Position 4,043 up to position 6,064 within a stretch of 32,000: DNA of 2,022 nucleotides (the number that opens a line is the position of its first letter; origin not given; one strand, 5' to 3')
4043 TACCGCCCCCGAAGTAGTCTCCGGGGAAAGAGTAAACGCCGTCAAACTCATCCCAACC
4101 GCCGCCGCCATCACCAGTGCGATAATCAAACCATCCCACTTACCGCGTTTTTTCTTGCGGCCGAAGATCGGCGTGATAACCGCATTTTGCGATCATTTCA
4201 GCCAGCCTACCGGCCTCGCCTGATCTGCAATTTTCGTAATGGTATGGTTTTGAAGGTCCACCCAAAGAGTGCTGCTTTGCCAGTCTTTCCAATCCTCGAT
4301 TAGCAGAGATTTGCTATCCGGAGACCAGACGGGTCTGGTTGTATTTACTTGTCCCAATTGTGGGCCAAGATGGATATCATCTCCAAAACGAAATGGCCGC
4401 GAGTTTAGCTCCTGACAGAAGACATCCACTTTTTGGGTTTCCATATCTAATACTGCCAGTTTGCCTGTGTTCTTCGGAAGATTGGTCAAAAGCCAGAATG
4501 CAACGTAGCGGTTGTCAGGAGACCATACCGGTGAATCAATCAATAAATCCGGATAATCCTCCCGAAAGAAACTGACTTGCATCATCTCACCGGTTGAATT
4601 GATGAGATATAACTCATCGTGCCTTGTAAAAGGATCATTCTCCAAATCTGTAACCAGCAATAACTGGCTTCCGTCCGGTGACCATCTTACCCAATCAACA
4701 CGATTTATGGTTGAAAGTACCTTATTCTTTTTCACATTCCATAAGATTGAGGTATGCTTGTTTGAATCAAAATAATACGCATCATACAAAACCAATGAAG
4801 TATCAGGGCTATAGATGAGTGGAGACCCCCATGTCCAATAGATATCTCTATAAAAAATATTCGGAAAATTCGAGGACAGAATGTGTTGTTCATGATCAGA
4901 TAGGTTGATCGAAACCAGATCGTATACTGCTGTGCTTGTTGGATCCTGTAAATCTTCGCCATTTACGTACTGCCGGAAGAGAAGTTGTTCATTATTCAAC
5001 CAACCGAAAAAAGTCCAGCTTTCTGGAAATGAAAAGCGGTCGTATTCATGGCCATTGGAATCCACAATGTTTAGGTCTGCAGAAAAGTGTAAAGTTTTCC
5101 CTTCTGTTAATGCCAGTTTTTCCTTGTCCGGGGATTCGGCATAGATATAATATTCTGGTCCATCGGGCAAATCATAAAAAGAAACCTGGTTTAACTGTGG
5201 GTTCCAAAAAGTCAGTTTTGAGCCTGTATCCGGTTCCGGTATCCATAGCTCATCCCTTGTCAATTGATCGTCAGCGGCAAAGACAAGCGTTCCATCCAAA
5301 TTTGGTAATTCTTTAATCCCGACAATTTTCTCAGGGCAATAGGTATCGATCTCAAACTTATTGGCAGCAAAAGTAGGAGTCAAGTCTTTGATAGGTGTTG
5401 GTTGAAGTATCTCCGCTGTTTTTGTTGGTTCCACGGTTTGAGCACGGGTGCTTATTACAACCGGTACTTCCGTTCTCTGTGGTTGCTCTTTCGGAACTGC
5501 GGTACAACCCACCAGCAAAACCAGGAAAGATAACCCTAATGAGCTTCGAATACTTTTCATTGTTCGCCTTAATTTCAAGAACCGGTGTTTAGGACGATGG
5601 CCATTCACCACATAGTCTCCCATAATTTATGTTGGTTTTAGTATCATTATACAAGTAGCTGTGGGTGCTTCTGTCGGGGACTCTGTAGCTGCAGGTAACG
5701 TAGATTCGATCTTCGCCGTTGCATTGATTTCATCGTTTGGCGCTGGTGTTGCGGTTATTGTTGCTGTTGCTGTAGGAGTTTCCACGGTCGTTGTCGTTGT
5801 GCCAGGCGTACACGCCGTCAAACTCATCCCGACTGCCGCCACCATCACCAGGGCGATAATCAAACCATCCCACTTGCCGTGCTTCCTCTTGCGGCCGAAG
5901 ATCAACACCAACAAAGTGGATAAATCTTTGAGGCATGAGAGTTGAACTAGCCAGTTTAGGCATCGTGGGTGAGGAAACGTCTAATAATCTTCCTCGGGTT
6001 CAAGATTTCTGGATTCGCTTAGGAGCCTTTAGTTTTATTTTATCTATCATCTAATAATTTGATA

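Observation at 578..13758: Beta-propeller lipoproteins as immunity candidates; propeller subtype covaries with payload subtype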

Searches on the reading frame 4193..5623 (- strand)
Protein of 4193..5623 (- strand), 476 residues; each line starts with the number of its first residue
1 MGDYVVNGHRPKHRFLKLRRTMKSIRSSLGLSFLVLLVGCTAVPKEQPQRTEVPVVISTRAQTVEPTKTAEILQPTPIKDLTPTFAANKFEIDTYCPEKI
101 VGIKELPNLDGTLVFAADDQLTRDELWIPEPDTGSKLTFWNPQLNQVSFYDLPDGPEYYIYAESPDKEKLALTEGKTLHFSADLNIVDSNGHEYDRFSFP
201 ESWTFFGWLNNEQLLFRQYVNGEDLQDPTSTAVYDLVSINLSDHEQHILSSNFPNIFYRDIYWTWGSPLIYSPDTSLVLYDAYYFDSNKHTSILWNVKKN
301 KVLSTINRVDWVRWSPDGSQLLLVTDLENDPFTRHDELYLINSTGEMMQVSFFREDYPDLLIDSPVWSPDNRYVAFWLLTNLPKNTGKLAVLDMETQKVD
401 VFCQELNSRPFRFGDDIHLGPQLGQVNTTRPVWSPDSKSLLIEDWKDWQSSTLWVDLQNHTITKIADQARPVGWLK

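Call 6: search_protein_families(library=pfam, proteins=[window:4193-5623:-], max_evalue=0.01)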
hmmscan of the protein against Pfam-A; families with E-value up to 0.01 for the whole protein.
window:4193-5623:- (476 aa): 1 family
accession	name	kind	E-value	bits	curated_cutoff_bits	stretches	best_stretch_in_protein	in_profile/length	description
PF07676.18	PD40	-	2.8e-07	30.8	20.9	0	364-376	13-25/38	WD40-like Beta Propeller Repeat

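Call 9: search_protein_families(library=ncbifam, proteins=[window:4193-5623:-], max_evalue=0.05)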
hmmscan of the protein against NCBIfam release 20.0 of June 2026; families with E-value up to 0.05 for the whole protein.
window:4193-5623:- (476 aa): 2 families
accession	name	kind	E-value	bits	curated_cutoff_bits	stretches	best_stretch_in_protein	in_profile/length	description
TIGR02800.1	propeller_TolB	equivalog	1.4e-05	24.2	343.15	1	271-376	198-295/418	Tol-Pal system beta propeller repeat protein TolB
NF033523.0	lasso_peptidase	equivalog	0.024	13.4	400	0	367-442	26-104/638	Atxe2 family lasso peptide isopeptidase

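Call 12: find_encoding_contigs(protein=window:4193-5623:-, flank=10000, max_places=6)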
Protein window:4193-5623:- (476 aa): no gene with exactly this product is on record in the collection.

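Call 13: find_encoding_contigs(protein=window:4193-5560:-, flank=10000, max_places=6)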
Protein window:4193-5560:- (455 aa): no gene with exactly this product is on record in the collection.

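Call 53: find_homologous_proteins(query=A4, max_evalue=0.00001)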
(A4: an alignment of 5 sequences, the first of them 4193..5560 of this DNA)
Query A4 (5 sequences) (455 aa, profile of the alignment): 390 proteins with E <= 0.00001 among 7770 candidates; the best 120 are listed.
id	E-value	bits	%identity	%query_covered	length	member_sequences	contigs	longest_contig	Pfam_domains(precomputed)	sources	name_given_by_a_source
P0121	8.3e-158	544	100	100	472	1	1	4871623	PF07676.19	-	-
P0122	6.4e-144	498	26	40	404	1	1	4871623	PF26550.2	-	-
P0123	1.3e-81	293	50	100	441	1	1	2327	PF26549.1,PF07676.19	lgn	-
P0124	1.5e-78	283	47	100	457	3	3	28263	PF26550.2,PF07676.19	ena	-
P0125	2.0e-75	273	46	100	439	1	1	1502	PF07676.19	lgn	-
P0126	9.5e-75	271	40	99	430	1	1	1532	PF07676.19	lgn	-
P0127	1.9e-74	270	43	100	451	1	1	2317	PF26549.1,PF07676.19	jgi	-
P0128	9.2e-74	267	44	100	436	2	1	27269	PF07676.19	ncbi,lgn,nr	ncbi:MAG TPA: hypothetical protein VK249_27065 [Anaerolineales bacterium]|nr:hypothetical protein [A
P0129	7.3e-73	264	43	100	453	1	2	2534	PF07676.19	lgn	-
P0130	1.1e-72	264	48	96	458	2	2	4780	PF26550.2,PF07676.19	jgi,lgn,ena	jgi:hypothetical protein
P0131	5.5e-72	261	42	100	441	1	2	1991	PF07676.19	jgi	-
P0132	2.1e-71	260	38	100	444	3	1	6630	PF26549.1,PF26550.2,PF07676.19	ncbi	-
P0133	1.5e-70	257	43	100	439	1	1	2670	PF07676.19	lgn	-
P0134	8.8e-70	254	40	97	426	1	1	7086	PF07676.19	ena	-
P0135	1.4e-69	254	45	100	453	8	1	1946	PF07676.19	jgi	-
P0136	2.5e-69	253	43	100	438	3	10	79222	-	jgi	jgi:hypothetical protein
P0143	2.7e-65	239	28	70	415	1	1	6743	PF26550.2,PF07676.19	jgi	jgi:hypothetical protein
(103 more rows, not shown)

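Call 54: find_encoding_contigs(protein=P0136, flank=5000, max_places=4)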
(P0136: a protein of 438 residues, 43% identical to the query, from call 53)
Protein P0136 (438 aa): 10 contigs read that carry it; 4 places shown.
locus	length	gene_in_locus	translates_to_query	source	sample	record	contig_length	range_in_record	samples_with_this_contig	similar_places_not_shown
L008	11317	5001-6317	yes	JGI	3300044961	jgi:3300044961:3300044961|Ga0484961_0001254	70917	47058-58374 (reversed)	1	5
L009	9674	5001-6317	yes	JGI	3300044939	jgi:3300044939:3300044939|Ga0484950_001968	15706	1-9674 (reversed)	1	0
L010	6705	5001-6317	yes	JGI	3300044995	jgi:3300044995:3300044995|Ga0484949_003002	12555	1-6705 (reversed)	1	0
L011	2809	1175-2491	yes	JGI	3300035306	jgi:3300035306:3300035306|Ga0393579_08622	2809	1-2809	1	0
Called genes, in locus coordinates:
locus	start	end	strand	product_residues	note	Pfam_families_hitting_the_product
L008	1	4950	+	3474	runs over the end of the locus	-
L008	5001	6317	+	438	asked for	-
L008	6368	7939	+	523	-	-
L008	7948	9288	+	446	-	-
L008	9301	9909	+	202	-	PF25023:TEN_YD-shell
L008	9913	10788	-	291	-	PF02899:Phage_int_SAM_1 (faint), PF13102:Phage_int_SAM_5 (weak), PF13495:Phage_int_SAM_4 (weak), PF00589:Phage_integrase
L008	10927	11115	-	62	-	-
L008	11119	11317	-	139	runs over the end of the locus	-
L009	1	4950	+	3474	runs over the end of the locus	-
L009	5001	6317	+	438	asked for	-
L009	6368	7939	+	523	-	-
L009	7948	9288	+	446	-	-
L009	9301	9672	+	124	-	?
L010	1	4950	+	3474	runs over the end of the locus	-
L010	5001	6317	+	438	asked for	-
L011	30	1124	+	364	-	-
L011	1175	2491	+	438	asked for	-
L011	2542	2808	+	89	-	?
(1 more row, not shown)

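Call 55: find_encoding_contigs(protein=P0128, flank=6000, max_places=2)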
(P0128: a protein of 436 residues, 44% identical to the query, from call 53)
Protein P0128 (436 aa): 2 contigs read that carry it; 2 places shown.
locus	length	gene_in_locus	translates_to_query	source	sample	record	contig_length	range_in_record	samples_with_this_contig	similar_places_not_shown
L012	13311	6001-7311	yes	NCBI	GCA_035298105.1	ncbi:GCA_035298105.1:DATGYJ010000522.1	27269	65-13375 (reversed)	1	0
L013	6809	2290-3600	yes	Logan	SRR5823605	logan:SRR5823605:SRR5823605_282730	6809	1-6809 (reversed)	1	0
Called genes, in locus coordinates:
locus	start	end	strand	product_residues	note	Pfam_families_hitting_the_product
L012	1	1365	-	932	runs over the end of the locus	PF02739:5_3_exonuc_N, PF01367:5_3_exonuc, PF01612:DNA_pol_A_exo1, PF22619:DNA_polI_exo1, PF00476:DNA_pol_A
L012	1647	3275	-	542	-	PF01797:Y1_Tnp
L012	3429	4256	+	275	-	PF00753:Lactamase_B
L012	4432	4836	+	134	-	-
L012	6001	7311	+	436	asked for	PF07676:PD40 (faint)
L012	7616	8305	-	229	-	PF02660:G3P_acyltransf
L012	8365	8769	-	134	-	PF14464:Prok-JAB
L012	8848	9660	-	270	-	PF18900:DUF5656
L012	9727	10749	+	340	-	-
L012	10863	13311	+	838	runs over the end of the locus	PF02518:HATPase_c, PF00204:DNA_gyraseB, PF14890:Intein_splicing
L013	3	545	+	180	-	?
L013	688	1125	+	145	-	-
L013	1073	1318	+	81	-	-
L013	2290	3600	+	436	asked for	PF07676:PD40 (faint)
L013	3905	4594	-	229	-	PF02660:G3P_acyltransf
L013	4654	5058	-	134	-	PF14464:Prok-JAB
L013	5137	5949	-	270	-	PF18900:DUF5656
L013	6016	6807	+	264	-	?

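Call 64: find_encoding_contigs(protein=P0143, flank=5000, max_places=2)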
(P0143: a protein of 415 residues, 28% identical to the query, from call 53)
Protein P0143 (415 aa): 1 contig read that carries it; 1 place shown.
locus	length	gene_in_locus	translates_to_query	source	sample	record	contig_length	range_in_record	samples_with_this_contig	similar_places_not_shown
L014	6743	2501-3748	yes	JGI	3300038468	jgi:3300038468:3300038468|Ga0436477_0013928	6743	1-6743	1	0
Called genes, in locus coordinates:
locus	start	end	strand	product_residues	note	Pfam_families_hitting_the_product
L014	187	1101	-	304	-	PF01636:APH, PF04655:APH_6_hur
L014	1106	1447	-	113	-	-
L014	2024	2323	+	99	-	-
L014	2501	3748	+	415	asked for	PF07676:PD40 (faint), PF26550:Tricorn_2nd (faint)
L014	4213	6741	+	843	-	?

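Call 70: predict_structure(alignment_id=A5)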
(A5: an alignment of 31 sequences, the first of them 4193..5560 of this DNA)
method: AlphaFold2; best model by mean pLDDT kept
length: 455 residues; sequences in the alignment: 31
mean_pLDDT: 82.4   pTM: 0.82
mean pLDDT of the five models: 82.4, 81.7, 80.8, 80.0, 79.8
residues with pLDDT >= 90: 230; 70-90: 134; 50-70: 45; < 50: 46
segments of 3 or more residues with pLDDT < 50: 1-5, 16-18, 20-56
pLDDT, mean of each block of 10 residues (from residue 1): 48 49 44 43 40 52 81 97 88 96 94 94 95 81 94 73 94 90 82 79 58 82 89 78 75 86 88 93 89 90 85 90 93 92 95 95 90 97 90 71 84 97 92 97 96 97
secondary structure, 60 per line:
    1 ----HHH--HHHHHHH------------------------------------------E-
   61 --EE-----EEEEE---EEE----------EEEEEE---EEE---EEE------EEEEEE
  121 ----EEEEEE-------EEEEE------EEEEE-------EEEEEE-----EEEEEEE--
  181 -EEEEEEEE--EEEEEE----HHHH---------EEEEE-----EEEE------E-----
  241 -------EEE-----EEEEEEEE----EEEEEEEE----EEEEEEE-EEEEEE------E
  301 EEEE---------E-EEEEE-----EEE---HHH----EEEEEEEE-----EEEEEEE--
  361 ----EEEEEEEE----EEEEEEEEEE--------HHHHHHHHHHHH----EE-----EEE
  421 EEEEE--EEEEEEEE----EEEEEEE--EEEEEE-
elements in order: H10-16 E70-74 E78-80 E91-96 E100-102 E106-108 E115-120 E125-130 E138-142 E149-153 E161-166 E172-178 E182-189 E192-197 H202-205 E215-219 E225-228 E248-250 E256-263 E268-275 E280-286 E288-293 E300-304 E316-320 E326-328 E339-346 E352-358 E365-372 E377-386 H395-406 E418-425 E428-435 E440-446 E449-454

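Call 72: fold_search(model_id=the predicted structure, library=pdb)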
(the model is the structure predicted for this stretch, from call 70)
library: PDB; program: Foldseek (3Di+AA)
matches with E <= 10: 1384; with E <= 0.001: 786
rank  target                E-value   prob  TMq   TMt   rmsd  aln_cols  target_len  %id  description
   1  7mx5_B                2.0e-12  1.00  0.39  0.43  14.0       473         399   11  Crystal structure of TolB from Acinetobacter baumannii (released 2021-05-26)
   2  7mx5_A                2.3e-12  1.00  0.38  0.43  10.8       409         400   12  Crystal structure of TolB from Acinetobacter baumannii (released 2021-05-26)
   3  9a2l_MODEL_1_A        1.8e-11  1.00  0.39  0.41  10.1       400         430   12  Model of E. coli TolB by in-cell photo-crosslinking MS and deep learning (released 2023-02-24)
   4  6pnv                  2.4e-11  1.00  0.39  0.42  13.7       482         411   11  1.42 Angstrom Resolution Crystal Structure of Translocation Protein TolB from Salmonella enterica (released 2019-07-17)
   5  4pwz_B                2.8e-11  1.00  0.37  0.41  13.6       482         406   11  Crystal structure of TolB protein from Yersinia pestis CO92 (released 2014-04-02)
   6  2w8b_A                4.8e-11  1.00  0.38  0.41  13.0       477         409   12  Crystal structure of processed TolB in complex with Pal (released 2009-02-17)
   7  2hqs_A                6.9e-11  1.00  0.38  0.41  10.2       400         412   13  Crystal structure of TolB/Pal complex (released 2007-04-03)
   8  2w8b_B                7.7e-11  1.00  0.39  0.42  13.8       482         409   11  Crystal structure of processed TolB in complex with Pal (released 2009-02-17)
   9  4jml_A                8.5e-11  1.00  0.39  0.44   9.7       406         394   12  Crystal structure of the TolB(P201C)-ColicinE9 TBE peptide(A33C) complex. (released 2013-07-17)
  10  2hqs_B                8.5e-11  1.00  0.38  0.42  10.4       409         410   13  Crystal structure of TolB/Pal complex (released 2007-04-03)
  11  4r40_C                1.2e-10  1.00  0.34  0.37   9.1       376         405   13  Crystal Structure of TolB/Pal complex from Yersinia pestis. (released 2014-09-03)
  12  4r40_A                1.5e-10  1.00  0.38  0.42  10.2       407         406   13  Crystal Structure of TolB/Pal complex from Yersinia pestis. (released 2014-09-03)
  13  1crz                  2.4e-10  1.00  0.39  0.42  10.0       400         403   12  CRYSTAL STRUCTURE OF THE E. COLI TOLB PROTEIN (released 2000-08-16)
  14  1c5k                  4.1e-10  1.00  0.39  0.44   9.7       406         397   12  THE STRUCTURE OF TOLB, AN ESSENTIAL COMPONENT OF THE TOL-DEPENDENT TRANSLOCATION SYSTEM AND ITS INTERACTIONS WITH THE TR (released 2000-12-06)
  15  3iax_A                4.6e-10  1.00  0.38  0.43   9.7       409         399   13  The crystal structure of the TolB box of Colicin A in complex with TolB reveals important differences in the recruitme (released 2009-10-13)
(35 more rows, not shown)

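Call 85: search_protein_families(library=ncbifam, proteins=[L008:9301-9909:+, L008:6368-7939:+], max_evalue=0.01)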
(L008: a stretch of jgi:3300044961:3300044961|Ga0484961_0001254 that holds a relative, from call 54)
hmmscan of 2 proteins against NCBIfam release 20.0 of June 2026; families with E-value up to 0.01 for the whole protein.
L008:9301-9909:+ (202 aa): 2 families
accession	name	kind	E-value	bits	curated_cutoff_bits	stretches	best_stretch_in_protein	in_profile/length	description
TIGR03696.1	Rhs_assc_core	domain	3.8e-08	33.7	32.5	1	46-119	1-68/76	RHS repeat-associated core domain-containing protein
NF041261.1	RHS_core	equivalog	0.0024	15.7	2000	1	28-107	1166-1238/1261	RHS element core protein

L008:6368-7939:+ (523 aa): 1 family
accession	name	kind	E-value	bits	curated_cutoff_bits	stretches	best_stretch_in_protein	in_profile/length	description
NF058595.1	invert_tail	domain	3.2e-06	27.5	37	1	162-228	20-82/113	lipo-invert putative C-terminal anchoring domain-containing protein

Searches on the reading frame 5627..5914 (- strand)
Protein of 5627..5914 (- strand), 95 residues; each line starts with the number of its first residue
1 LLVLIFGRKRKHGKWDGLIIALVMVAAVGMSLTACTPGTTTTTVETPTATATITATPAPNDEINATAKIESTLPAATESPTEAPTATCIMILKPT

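Call 85: search_protein_families(library=ncbifam, proteins=[window:5627-5914:-], max_evalue=0.01)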
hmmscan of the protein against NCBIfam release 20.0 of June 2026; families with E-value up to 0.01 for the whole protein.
window:5627-5914:- (95 aa): 1 family
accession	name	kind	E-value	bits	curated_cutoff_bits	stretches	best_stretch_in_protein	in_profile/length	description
NF058595.1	invert_tail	domain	0.0071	16.7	37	1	3-56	41-96/113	lipo-invert putative C-terminal anchoring domain-containing protein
